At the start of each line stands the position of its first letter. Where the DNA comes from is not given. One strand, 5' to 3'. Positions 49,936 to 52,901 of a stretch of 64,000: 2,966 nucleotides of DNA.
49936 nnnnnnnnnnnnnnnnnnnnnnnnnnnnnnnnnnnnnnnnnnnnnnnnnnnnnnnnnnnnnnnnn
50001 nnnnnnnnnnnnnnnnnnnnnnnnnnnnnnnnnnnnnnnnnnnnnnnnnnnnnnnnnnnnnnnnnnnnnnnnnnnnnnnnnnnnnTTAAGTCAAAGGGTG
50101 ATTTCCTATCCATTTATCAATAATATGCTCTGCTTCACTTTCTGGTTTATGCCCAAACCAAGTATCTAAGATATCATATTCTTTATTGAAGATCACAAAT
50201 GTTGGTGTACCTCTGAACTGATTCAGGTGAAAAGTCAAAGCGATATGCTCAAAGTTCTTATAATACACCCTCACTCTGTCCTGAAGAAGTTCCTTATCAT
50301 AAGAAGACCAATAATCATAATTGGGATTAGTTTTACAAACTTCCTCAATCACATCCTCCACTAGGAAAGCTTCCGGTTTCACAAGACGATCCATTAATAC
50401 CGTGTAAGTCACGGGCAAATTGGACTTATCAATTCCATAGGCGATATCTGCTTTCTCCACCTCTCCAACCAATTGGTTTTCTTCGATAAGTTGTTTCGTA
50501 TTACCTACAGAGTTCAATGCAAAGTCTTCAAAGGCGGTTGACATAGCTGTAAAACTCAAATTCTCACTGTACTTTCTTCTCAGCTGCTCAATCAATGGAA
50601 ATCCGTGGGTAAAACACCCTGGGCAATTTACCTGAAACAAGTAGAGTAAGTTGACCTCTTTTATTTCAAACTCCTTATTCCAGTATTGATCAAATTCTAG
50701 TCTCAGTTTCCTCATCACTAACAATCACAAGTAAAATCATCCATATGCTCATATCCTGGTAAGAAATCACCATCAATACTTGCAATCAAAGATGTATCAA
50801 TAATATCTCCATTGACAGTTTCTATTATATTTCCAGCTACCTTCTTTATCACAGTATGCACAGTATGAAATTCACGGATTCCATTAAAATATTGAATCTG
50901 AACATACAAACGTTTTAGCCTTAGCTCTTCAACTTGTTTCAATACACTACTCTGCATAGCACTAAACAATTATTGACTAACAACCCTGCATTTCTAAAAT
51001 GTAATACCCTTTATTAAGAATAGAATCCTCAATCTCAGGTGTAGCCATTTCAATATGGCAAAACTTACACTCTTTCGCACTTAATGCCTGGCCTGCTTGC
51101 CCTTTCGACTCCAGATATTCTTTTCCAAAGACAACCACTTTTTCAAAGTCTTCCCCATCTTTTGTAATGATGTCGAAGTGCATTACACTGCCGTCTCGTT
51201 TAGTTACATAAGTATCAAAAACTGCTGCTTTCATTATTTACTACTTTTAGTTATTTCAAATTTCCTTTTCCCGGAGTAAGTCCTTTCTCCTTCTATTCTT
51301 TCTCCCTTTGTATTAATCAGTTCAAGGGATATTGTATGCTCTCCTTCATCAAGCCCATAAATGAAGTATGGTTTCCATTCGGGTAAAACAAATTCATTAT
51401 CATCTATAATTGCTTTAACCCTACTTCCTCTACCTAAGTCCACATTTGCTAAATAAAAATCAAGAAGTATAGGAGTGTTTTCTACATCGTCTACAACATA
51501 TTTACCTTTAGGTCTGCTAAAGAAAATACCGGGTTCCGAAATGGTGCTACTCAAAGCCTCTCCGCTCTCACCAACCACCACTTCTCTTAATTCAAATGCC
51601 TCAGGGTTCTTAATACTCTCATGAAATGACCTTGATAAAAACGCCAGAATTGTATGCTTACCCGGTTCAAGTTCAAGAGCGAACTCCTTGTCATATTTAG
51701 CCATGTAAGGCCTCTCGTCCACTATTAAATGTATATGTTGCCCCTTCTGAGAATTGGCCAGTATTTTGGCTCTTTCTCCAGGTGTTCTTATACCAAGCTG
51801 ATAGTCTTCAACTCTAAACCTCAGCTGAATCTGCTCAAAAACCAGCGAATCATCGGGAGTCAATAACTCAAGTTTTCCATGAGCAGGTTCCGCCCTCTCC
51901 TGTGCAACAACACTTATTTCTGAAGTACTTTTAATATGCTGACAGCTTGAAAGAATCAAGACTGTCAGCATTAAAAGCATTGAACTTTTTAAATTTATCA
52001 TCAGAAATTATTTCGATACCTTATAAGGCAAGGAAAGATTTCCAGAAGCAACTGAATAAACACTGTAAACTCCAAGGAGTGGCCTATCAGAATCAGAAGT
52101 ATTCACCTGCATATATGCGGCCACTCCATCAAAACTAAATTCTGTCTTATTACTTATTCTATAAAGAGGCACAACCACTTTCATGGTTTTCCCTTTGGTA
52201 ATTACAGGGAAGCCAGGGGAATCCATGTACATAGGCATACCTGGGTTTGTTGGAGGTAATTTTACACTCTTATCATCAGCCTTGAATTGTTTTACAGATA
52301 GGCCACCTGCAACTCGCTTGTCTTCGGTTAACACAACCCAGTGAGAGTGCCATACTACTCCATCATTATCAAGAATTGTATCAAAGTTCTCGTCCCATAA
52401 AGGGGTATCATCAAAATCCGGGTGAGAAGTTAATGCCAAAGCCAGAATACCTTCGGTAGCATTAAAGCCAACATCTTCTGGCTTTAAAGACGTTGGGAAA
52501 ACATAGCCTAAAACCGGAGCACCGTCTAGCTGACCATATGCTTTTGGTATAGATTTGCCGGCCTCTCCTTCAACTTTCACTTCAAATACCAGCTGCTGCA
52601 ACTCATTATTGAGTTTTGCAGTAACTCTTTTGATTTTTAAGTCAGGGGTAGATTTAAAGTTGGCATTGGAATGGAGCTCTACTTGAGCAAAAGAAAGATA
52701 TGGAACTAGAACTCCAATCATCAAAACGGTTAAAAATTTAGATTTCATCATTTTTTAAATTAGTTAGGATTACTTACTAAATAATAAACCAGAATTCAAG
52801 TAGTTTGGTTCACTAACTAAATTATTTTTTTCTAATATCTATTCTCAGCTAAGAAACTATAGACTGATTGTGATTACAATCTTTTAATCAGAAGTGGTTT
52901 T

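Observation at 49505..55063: Divergent two-MarR redox/copper island: best candidate for an undescribed system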

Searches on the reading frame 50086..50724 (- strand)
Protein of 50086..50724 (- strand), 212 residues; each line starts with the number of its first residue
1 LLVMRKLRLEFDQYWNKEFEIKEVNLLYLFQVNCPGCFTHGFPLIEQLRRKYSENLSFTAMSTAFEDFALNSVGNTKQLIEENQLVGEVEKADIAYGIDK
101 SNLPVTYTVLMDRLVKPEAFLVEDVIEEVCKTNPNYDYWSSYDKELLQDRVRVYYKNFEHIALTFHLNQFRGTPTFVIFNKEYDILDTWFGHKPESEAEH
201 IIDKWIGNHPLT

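Call 3: search_protein_families(library=pfam, proteins=[window:50086-50724:-], max_evalue=0.1)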
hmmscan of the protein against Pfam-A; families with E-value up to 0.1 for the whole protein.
window:50086-50724:- (212 aa): 1 family
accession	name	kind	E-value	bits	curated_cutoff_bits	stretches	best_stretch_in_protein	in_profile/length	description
PF19351.4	DUF5929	-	0.047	13.6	27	1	132-171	53-92/222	Domain of unknown function (DUF5929)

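Call 4: search_protein_families(library=ncbifam, proteins=[window:50086-50724:-], max_evalue=0.1)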
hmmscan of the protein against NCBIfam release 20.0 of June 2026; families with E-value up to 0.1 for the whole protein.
window:50086-50724:- (212 aa): 2 families
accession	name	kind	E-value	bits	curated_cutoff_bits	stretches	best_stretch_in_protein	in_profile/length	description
NF007356.0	PRK09852.1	subfamily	0.075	11.7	623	1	88-153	338-402/474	6-phospho-beta-glucosidase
NF047697.1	ThioredTrxAClost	equivalog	0.087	13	140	0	9-64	4-58/105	thioredoxin TrxA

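Call 47: search_solved_structures(query=window:50086-50724:-, max_evalue=1)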
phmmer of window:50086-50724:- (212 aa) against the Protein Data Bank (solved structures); distinct sequences matched with E-value up to 1: 3.
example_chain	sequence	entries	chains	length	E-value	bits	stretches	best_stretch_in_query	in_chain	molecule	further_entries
3eyt_A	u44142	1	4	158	3.3e-06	30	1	23-71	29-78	uncharacterized protein SPOA0173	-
3lor_A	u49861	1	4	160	0.0016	21.2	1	23-69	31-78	Thiol-disulfide isomerase and thioredoxins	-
1yzg_A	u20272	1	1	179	0.23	14.1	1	94-164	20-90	ADP-ribosylation factor-like 8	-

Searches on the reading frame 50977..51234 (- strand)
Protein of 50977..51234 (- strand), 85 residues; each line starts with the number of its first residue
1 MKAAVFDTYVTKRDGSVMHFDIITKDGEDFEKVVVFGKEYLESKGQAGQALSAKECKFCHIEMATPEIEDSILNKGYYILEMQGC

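Call 3: search_protein_families(library=pfam, proteins=[window:50977-51234:-], max_evalue=0.1)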
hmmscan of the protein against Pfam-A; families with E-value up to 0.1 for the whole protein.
window:50977-51234:- (85 aa): 1 family
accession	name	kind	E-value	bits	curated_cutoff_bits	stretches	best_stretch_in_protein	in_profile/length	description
PF09630.15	DUF2024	-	1.7e-33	114.8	27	1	1-82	1-81/81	Domain of unknown function (DUF2024)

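Call 4: search_protein_families(library=ncbifam, proteins=[window:50977-51234:-], max_evalue=0.1)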
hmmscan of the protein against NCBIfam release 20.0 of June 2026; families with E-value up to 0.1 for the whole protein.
window:50977-51234:- (85 aa): 0 families

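Call 15: search_solved_structures(query=window:50977-51234:-, max_evalue=1, show_alignments=1)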
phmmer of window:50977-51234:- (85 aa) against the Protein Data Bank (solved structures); distinct sequences matched with E-value up to 1: 2.
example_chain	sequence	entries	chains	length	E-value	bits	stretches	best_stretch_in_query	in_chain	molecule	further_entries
2hfq_A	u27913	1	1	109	4.1e-21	77.9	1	2-85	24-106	Hypothetical protein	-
9n8g_A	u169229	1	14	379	0.072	16.6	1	10-36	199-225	Flagellin A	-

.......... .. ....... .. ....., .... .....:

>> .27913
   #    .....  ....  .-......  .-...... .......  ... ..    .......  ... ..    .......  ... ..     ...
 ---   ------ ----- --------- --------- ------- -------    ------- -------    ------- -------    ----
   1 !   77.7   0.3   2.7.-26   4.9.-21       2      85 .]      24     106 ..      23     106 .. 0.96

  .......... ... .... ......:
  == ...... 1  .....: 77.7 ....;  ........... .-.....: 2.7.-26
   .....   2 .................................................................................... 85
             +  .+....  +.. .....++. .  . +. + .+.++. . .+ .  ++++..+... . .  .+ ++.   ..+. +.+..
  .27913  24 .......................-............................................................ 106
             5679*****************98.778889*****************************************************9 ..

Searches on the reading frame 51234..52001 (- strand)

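Call 3: search_protein_families(library=pfam, proteins=[window:51234-52001:-], max_evalue=0.1)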
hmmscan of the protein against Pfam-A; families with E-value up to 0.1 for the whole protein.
window:51234-52001:- (255 aa): 1 family
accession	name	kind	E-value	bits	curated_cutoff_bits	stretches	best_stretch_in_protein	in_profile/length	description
PF14347.11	DUF4399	-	0.013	16.3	28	0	100-133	47-80/91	Domain of unknown function (DUF4399)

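Call 4: search_protein_families(library=ncbifam, proteins=[window:51234-52001:-], max_evalue=0.1)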
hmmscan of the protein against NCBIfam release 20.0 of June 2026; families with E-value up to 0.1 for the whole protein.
window:51234-52001:- (255 aa): 0 families

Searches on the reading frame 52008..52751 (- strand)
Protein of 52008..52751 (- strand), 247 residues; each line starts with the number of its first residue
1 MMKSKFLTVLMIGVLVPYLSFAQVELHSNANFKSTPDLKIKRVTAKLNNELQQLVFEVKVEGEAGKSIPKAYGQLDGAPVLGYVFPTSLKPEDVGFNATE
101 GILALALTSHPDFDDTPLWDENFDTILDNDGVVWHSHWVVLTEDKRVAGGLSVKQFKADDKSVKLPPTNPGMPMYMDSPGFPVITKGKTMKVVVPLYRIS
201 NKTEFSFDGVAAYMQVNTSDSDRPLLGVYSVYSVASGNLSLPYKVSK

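Call 3: search_protein_families(library=pfam, proteins=[window:52008-52751:-], max_evalue=0.1)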
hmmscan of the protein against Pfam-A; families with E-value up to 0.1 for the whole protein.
window:52008-52751:- (247 aa): 0 families

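Call 4: search_protein_families(library=ncbifam, proteins=[window:52008-52751:-], max_evalue=0.1)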
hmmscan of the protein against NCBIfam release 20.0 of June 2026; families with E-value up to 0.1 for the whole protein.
window:52008-52751:- (247 aa): 0 families

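Call 8: find_homologous_proteins(query=window:52008-52751:-)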
Query window:52008-52751:- (247 aa): 6159 proteins with E <= 0.001 among 6584 candidates; the best 120 are listed.
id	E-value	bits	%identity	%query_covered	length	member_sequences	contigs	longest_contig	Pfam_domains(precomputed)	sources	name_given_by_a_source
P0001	5.5e-161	551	100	100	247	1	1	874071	-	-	-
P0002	1.4e-134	465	81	100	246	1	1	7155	-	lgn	-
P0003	3.3e-120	418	73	100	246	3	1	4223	-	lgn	-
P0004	3.4e-119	415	73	100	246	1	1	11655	-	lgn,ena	-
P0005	7.5e-117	407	73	99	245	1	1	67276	-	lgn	-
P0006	1.9e-114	399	69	100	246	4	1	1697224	-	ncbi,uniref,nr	ncbi:hypothetical protein [Roseivirga sp. E12]|uniref:hypothetical protein n=1 Tax=Roseivirga sp. E1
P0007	3.1e-109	382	69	100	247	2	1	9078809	-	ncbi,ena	-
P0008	1.2e-107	377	70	97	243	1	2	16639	-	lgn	-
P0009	4.9e-107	375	75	88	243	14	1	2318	-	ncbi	-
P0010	8.3e-107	374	68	100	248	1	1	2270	-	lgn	-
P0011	1.0e-106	374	68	96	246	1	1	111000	-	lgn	-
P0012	1.5e-106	373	68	98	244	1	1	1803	-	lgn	-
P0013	1.2e-105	370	69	98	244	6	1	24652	-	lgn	-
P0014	1.6e-105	370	68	99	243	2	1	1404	-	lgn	-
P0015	2.3e-105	369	68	98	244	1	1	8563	-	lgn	-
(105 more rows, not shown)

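Call 10: find_related_loci(query=A1, collection=genome_contigs, flank=10000)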
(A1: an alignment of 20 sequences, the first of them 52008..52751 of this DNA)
Query A1 (247 aa) in genome_contigs; peptide patterns used: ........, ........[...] (x = any residue, [..] = any of these).
599 stretches matched a pattern (row limit reached: there are more); 589 encode a relative of the query (tblastn E <= 1e-3); the best 80 are kept; 80 distinct loci.
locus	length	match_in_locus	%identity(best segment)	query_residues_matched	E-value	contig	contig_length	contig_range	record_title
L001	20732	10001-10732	69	4-247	6e-119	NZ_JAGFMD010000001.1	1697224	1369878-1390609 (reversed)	Roseivirga sp. E12 scaffold_1_length=1697225, whole genome shotgun sequence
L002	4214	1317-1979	72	27-247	3e-110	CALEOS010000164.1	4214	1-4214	MAG TPA_asm: uncultured Lewinella sp. isolate SRR3933179_bin.2_CONCOCT_v1.1_MAG genome assembly, contig: ERZ1743968.3234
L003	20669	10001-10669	71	27-247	7e-107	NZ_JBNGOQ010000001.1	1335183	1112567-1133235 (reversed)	Spongiimicrobium sp. 2-473A-2-J NODE_1_length_1335183_cov_237.584541, whole genome shotgun sequence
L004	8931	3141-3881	66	1-247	8e-107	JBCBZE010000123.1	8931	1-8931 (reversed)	MAG: Bacteroidota bacterium isolate P01_A01_bin.107 k141_79226_length_8931_cov_220.0232, whole genome shotgun sequence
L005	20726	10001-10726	67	5-247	6e-106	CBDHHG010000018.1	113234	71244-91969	MAG: Saprospiraceae bacterium isolate 0686931a-47d0-4a04-b860-bc07bf0ef539 genome assembly, contig: contig_18, whole gen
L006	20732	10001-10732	64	2-246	3e-104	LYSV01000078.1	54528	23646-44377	MAG: Flammeovirgaceae bacterium BBD 1991-12 Richardson_scaffold_232, whole genome shotgun sequence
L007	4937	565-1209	71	32-246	3e-103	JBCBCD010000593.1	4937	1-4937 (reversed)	MAG: Bacteroidota bacterium isolate J06592_3 NODE_2913_length_4937_cov_5.597501, whole genome shotgun sequence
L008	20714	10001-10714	64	5-247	7e-103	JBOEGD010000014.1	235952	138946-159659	MAG: Calditrichia bacterium isolate PBSAbac4 PBSAd_contig_276, whole genome shotgun sequence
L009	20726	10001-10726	65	5-247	7e-103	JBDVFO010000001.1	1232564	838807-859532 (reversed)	MAG: Ekhidna sp. isolate LC.102.F.A1_144_55 LC_102_F_A1_144_55_000000000001, whole genome shotgun sequence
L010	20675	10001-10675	69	20-245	3e-102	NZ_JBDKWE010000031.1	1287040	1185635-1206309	Ekhidna sp. MALMAid0563 k141_28, whole genome shotgun sequence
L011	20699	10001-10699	65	9-245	9e-102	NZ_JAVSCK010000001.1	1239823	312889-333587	Hwangdonia seohaensis strain HD-3 32177_scaffold1, whole genome shotgun sequence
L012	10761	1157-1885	64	5-247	9e-102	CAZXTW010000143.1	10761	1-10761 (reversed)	MAG TPA_asm: uncultured Roseivirgaceae bacterium isolate SRP135972_co2_271 genome assembly, contig: NODE_7323_length_107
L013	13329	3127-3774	68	32-247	9e-102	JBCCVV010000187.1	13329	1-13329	MAG: Bacteroidota bacterium isolate P01_E01_bin.46 k141_568654_length_13329_cov_11.0000, whole genome shotgun sequence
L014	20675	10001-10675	68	20-245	2e-101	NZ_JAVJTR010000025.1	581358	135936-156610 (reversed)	MAG: Ekhidna sp. isolate B1-GNL1-04 k141_12620, whole genome shotgun sequence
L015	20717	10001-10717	65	5-245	5e-101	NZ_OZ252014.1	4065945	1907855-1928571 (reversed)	MAG: Ekhidna sp. isolate e29e0121-e1b8-4a42-b41d-e37288f8bc50 chromosome 1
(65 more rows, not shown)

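Call 17: search_solved_structures(query=A1, max_evalue=10)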
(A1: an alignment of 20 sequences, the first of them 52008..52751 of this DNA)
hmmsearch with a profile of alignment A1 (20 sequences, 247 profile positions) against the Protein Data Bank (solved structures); distinct sequences matched with E-value up to 10: 0.

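Call 22: predict_structure(alignment_id=A1)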
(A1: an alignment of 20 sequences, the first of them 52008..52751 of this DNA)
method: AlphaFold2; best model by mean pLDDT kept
length: 247 residues; sequences in the alignment: 20
mean_pLDDT: 83.8   pTM: 0.78
mean pLDDT of the five models: 83.8, 83.4, 78.5, 76.9, 71.6
residues with pLDDT >= 90: 130; 70-90: 67; 50-70: 46; < 50: 4
segments of 3 or more residues with pLDDT < 50: none
pLDDT, mean of each block of 10 residues (from residue 1): 63 58 68 92 95 96 89 78 92 94 91 55 60 83 92 92 80 87 93 95 94 90 91 84 82
secondary structure, 60 per line:
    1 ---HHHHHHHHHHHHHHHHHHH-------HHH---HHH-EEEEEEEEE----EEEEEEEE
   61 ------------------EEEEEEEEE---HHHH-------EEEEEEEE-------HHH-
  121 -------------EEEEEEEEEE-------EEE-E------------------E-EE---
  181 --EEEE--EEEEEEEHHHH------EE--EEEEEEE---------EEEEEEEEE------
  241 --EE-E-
elements in order: H4-22 E40-48 E53-60 E79-87 H91-94 E102-109 E134-143 E151-153 E183-186 E189-195 H196-199 E210-216 E226-234

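Call 25: fold_search(model_id=the predicted structure, library=pdb)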
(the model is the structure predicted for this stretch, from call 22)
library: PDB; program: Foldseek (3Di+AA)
matches with E <= 10: 1110; with E <= 0.001: 0
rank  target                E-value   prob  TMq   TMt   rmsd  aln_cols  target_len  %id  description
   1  8gc0_H                2.4e-02  0.08  0.13  0.13  24.3       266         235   11  Crystal structure of PC39-50L, an anti-HIV broadly neutralizing antibody (released 2023-06-07)
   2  4yk4_Z                4.9e-02  0.07  0.14  0.15  22.4       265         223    9  Human antibody 641 I-9 in complex with influenza hemagglutinin H1 Solomon Islands/03/2006 (released 2015-05-27)
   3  6q18_H                5.5e-02  0.08  0.15  0.16  22.1       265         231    9  Human antibody H1244 in complex with the influenza hemagglutinin head domain of A/Beijing/262/95(H1N1) (released 2019-12-18)
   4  6wj0_H                5.5e-02  0.07  0.15  0.16  21.9       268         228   10  Crystal structure of Fab 54-4H03 (released 2020-07-01)
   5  4nrx_A                5.5e-02  0.06  0.12  0.13  22.7       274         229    8  Crystal Structure of HIV-1 Neutralizing Antibody m66 in complex with gp41 MPER peptide (released 2014-02-05)
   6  9fik_B                5.5e-02  0.04  0.11  0.11  25.8       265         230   10  Structure of the FAB fragment of the Antibody NTF30037 in complex with NTF3 (released 2025-04-02)
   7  3mln_E                6.1e-02  0.13  0.16  0.21  12.9       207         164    9  DNA binding domain of Early B-cell Factor 1 (Ebf1) bound to DNA (crystal form II) (released 2010-12-01)
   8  7kzq_O                6.5e-02  0.30  0.19  0.09  19.1       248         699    9  Structure of the human Fanconi anaemia Core-ID complex (released 2021-03-10)
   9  7zf5_D                6.5e-02  0.04  0.11  0.12  22.6       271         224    9  SARS-CoV-2 Omicron RBD in complex with Omi-12 and Beta-54 Fabs (released 2022-06-01)
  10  9lsi_C                6.5e-02  0.03  0.10  0.11  32.1       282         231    7  Cryo-EM structure of the S82C-S82C diabody complex (CitS-diabody #2-TLR3) (released 2025-03-12)
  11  7mlh_C                7.6e-02  0.04  0.12  0.14  22.0       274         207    8  Crystal structure of human IgE (2F10) in complex with Der p 2.0103 (released 2022-05-04)
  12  8dul_H                1.0e-01  0.35  0.23  0.36  13.2       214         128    8  Cryo-EM Structure of Antibody SKT05 in complex with Western Equine Encephalitis Virus spike (local refinement from VLP (released 2023-07-05)
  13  9b13_H                1.0e-01  0.03  0.12  0.12  24.3       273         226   10  Cryo-EM structure of phospholipase Cepsilon PH-COOH in complex with an antigen-binding fragment (composite structure) (released 2025-03-26)
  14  3v10_B                1.0e-01  0.03  0.11  0.09  24.9       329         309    6  Crystal structure of the collagen binding domain of Erysipelothrix rhusiopathiae surface protein RspB (released 2012-10-24)
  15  6ol5_H                1.0e-01  0.03  0.10  0.11  24.2       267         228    9  Structure of iglb12 Fab in complex with anti-idiotype ib3 Fab (released 2019-07-24)
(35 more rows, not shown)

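Call 42: search_protein_representatives(alignment_id=A1)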
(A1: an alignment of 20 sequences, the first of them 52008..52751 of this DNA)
Query: 20 sequences, 247 profile positions. Proteins with E-value up to 0.001 (for the whole library): 333; up to 1e-10: 235; up to 1e-30: 87. The best 150 are listed.
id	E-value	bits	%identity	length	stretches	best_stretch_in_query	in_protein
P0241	2.5e-158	541.6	-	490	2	24-246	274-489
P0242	1.1e-151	519.9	-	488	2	16-246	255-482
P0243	8.4e-145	497.3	-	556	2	29-232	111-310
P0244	4.7e-138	475.2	-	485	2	15-245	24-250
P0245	1.3e-122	424.7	-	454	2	34-233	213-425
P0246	1.7e-108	378.4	-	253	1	14-246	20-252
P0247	1.7e-97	342.4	-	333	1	32-245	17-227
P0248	2.4e-86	305.9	-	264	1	7-241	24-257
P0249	2.5e-86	305.9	-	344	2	33-232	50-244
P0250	4.4e-84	298.5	-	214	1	96-245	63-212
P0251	5.8e-80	285.0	-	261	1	22-246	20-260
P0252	1.2e-77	277.4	-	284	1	30-236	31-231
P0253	2.7e-70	253.3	-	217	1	65-246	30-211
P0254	1.2e-69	251.2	-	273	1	30-202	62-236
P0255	2.3e-65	237.2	-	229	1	44-231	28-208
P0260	3.2e-56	207.2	-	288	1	51-245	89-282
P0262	1.8e-55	204.8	-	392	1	42-241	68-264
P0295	1.7e-37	145.9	-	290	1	59-195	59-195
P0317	2.8e-33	132.1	-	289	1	47-154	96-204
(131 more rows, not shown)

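Call 43: search_protein_families(library=pfam, proteins=[P0241, P0243, P0245, P0247, P0249, P0262, P0260, P0252, P0295, P0317], max_evalue=0.01)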
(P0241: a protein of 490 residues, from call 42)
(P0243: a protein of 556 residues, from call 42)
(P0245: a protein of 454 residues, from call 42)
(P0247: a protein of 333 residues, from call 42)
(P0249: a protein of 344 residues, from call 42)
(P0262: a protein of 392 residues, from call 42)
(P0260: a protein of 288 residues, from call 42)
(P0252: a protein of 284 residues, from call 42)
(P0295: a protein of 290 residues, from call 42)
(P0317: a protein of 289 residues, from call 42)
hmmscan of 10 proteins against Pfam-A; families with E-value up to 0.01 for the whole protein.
P0241 (490 aa): 0 families

P0243 (556 aa): 1 family
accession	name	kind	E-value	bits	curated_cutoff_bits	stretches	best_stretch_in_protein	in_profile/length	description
PF02783.20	MCR_beta_N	-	0.0025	17.9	22.2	0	259-295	99-135/182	Methyl-coenzyme M reductase beta subunit, N-terminal domain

P0245 (454 aa): 0 families

P0247 (333 aa): 1 family
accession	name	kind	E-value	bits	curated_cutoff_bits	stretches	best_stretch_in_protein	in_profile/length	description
PF18962.6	Por_Secre_tail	-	1.1e-07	32.5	27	1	254-330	1-75/75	Secretion system C-terminal sorting domain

P0249 (344 aa): 0 families

P0262 (392 aa): 0 families

P0260 (288 aa): 0 families

P0252 (284 aa): 0 families

P0295 (290 aa): 0 families

P0317 (289 aa): 2 families
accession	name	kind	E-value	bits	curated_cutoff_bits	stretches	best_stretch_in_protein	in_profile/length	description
PF08529.16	NusA_N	-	1.2e-20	74.3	23.8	1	11-105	2-93/119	NusA N-terminal domain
PF02754.22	CCG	-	3.5e-10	40.3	20.6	1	202-256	32-84/85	Cysteine-rich domain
